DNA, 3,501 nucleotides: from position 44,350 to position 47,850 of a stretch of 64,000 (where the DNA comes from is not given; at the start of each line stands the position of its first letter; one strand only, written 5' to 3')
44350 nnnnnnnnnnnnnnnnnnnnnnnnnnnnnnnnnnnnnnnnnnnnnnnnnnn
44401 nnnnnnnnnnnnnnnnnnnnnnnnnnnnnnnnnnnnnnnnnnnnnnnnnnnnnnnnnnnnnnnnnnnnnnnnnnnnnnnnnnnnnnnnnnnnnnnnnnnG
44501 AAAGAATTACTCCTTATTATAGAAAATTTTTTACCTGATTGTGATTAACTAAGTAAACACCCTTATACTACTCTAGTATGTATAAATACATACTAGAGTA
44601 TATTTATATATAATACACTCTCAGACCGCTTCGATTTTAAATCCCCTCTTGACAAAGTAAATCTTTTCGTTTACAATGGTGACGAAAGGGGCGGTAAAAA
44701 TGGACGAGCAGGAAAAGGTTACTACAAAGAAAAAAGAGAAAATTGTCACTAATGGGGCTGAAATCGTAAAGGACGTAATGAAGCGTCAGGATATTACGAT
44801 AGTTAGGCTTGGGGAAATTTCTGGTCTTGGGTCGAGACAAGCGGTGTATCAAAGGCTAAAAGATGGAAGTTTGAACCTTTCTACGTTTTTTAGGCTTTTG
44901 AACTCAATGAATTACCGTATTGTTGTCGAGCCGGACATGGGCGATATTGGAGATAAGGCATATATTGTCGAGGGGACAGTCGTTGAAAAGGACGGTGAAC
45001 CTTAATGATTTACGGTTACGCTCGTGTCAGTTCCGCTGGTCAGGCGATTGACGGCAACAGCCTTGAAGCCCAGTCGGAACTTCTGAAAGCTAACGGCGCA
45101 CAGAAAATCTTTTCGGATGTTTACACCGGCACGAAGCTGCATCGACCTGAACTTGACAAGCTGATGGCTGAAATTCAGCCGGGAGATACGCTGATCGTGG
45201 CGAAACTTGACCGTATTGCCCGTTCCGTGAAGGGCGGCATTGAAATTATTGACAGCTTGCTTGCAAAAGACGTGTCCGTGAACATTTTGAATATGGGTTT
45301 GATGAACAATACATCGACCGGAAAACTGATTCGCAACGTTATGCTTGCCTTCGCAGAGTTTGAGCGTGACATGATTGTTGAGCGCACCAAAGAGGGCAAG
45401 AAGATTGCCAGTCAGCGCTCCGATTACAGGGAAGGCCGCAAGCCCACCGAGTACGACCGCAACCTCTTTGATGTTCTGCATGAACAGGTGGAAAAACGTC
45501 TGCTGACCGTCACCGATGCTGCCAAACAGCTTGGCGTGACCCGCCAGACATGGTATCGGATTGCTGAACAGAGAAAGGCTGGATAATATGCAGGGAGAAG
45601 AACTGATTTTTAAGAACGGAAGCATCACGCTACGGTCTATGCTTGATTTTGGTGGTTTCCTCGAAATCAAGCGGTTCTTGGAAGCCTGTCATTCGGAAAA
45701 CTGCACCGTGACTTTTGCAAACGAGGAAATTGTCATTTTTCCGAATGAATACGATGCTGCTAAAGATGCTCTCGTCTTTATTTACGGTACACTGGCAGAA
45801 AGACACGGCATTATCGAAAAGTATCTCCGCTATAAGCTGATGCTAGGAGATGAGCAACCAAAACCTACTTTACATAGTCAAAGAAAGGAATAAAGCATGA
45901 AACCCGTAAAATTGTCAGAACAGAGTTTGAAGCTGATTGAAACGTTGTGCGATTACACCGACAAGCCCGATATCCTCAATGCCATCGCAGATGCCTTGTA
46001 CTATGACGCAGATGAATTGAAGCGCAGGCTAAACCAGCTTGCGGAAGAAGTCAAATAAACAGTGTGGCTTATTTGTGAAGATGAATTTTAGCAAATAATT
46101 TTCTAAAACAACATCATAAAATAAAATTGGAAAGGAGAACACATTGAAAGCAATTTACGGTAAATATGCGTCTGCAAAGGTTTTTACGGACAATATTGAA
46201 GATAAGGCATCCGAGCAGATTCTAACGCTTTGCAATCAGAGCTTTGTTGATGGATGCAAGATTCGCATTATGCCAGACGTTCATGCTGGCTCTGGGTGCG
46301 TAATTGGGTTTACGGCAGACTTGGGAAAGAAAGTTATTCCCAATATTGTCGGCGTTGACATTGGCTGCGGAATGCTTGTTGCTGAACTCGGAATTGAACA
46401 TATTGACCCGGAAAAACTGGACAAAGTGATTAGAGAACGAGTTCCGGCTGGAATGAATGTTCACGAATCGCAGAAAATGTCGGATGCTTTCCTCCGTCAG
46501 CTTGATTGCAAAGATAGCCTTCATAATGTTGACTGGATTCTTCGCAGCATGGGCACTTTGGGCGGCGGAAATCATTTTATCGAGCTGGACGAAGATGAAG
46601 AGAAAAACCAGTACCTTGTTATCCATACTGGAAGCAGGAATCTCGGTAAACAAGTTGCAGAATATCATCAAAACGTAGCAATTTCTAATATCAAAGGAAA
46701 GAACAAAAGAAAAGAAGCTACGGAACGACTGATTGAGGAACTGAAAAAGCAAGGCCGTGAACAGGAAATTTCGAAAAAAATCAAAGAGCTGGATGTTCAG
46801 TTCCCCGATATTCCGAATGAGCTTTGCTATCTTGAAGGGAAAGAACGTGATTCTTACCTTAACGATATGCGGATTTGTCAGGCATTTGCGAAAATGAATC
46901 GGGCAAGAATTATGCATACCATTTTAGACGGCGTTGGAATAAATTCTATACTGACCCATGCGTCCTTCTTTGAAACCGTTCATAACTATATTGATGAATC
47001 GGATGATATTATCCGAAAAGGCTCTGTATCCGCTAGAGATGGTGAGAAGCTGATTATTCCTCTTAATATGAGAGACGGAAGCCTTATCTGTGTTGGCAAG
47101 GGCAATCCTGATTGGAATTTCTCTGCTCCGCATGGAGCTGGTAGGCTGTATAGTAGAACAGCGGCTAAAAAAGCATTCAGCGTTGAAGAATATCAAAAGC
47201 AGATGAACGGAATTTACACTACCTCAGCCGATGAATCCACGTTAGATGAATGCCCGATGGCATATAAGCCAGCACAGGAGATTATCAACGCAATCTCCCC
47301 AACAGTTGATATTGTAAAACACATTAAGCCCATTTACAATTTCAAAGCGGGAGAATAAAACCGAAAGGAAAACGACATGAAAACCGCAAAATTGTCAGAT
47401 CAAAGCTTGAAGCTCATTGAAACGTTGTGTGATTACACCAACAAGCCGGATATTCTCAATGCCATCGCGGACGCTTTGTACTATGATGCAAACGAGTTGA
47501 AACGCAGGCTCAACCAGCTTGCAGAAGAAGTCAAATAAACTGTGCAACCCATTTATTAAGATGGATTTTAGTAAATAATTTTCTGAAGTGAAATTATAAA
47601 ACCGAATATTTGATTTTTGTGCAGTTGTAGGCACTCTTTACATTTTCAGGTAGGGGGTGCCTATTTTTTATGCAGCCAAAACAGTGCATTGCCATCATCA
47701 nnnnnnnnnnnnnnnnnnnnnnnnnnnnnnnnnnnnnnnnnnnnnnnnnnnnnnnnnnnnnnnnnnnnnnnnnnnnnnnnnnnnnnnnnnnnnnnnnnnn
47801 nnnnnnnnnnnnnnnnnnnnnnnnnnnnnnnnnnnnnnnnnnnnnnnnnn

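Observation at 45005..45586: Small serine resolvase/invertase at the head of the packaging operon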

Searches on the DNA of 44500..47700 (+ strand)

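Call 7: search_dna_similar(query=window:44500-47700:+, collection=phages, mode=near)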
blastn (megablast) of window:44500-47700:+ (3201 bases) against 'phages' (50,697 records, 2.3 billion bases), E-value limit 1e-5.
Records with a match: 2; places in all: 3; records where one place covers at least 80% of the query: 0.
Best place of each record, by identity: 90-95% 2.
By first word of the organism name: Bacteriophage 2.
By host as written in the record: - 2.
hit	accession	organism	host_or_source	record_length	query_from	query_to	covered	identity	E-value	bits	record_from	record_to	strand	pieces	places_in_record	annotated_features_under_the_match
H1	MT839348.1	Bacteriophage sp.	human fecal samples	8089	4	3200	29%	94.8%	0e+0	1443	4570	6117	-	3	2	record has no annotation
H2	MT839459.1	Bacteriophage sp.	human fecal samples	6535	933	3199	19%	90.1%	4e-171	775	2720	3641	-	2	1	record has no annotation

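Call 9: get_annotated_region(hit=H1, flank=5000)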
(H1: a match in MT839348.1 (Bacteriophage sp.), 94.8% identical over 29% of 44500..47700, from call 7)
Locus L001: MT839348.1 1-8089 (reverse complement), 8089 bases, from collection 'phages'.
description: UNVERIFIED: Bacteriophage sp. clone scaffold_10450 genomic sequence.
organism: Bacteriophage sp. (NCBI taxid 38018)
taxonomy: Viruses
host: -; source: human fecal samples; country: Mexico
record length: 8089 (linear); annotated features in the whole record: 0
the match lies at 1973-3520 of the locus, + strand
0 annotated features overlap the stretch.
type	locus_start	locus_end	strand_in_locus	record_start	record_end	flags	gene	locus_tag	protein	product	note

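Call 10: get_annotated_region(hit=H2, flank=5000)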
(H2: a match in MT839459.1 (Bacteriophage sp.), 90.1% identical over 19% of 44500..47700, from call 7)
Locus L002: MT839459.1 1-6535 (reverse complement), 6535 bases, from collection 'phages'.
description: UNVERIFIED: Bacteriophage sp. clone scaffold_10756 genomic sequence.
organism: Bacteriophage sp. (NCBI taxid 38018)
taxonomy: Viruses
host: -; source: human fecal samples; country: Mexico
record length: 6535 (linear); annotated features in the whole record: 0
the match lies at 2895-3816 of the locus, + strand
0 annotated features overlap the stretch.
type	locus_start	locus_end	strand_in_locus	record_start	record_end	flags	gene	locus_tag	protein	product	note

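Call 76: search_rna_families(source=L030, start=5600, end=7300, threshold=evalue, max_evalue=0.01)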
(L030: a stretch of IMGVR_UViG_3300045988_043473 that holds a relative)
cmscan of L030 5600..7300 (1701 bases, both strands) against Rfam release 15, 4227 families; matches with E-value up to 0.01: 0.
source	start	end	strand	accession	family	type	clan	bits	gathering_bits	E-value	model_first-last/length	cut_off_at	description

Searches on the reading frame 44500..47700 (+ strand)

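Call 15: search_protein_families(library=phrogs, proteins=[L001:3063-3380:+, L002:2214-2489:+], max_evalue=0.01)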
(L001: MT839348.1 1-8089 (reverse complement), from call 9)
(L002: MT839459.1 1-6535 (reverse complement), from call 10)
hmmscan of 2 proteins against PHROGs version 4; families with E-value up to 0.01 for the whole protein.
L001:3063-3380:+ (105 aa): 1 family
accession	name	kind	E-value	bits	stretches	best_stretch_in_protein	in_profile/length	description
phrog_3675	-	unknown function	2.1e-22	80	1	1-103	3-105/110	-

L002:2214-2489:+ (91 aa): 0 families

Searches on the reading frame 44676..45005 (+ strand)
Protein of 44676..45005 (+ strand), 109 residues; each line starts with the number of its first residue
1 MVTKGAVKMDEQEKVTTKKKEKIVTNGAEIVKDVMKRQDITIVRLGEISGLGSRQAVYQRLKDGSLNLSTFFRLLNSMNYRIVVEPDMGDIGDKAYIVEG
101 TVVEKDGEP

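Call 5: search_protein_families(library=pfam, proteins=[window:44676-45005:+], max_evalue=0.01)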
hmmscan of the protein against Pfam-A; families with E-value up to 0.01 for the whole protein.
window:44676-45005:+ (109 aa): 0 families

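Call 15: search_protein_families(library=phrogs, proteins=[window:44676-45005:+], max_evalue=0.01)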
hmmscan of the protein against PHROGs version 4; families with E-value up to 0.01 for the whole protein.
window:44676-45005:+ (109 aa): 0 families
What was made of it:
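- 44676..45005 (+): orf109: small XRE-like HTH protein. Its stop codon overlaps the rec start codon (TAATGA, so ATG and TAA share one base). Alleles are highly variable among relatives, but the gene is always present. No family hit for orf109 itself (calls 5, 15).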

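Call 16: search_protein_families(library=ncbifam, proteins=[window:44676-45005:+], max_evalue=0.01)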
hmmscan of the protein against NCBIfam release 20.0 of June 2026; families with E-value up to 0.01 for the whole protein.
window:44676-45005:+ (109 aa): 1 family
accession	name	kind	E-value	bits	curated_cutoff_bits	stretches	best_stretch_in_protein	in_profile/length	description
TIGR03270.1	methan_mark_4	hypoth_equivalog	0.00012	21.6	190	1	7-90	64-145/204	methanogenesis marker protein Mmp4/MtxX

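Call 61: search_protein_families(library=padloc, proteins=[window:44676-45005:+], max_evalue=0.001)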
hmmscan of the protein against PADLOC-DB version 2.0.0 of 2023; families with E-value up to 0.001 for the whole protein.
window:44676-45005:+ (109 aa): 0 families
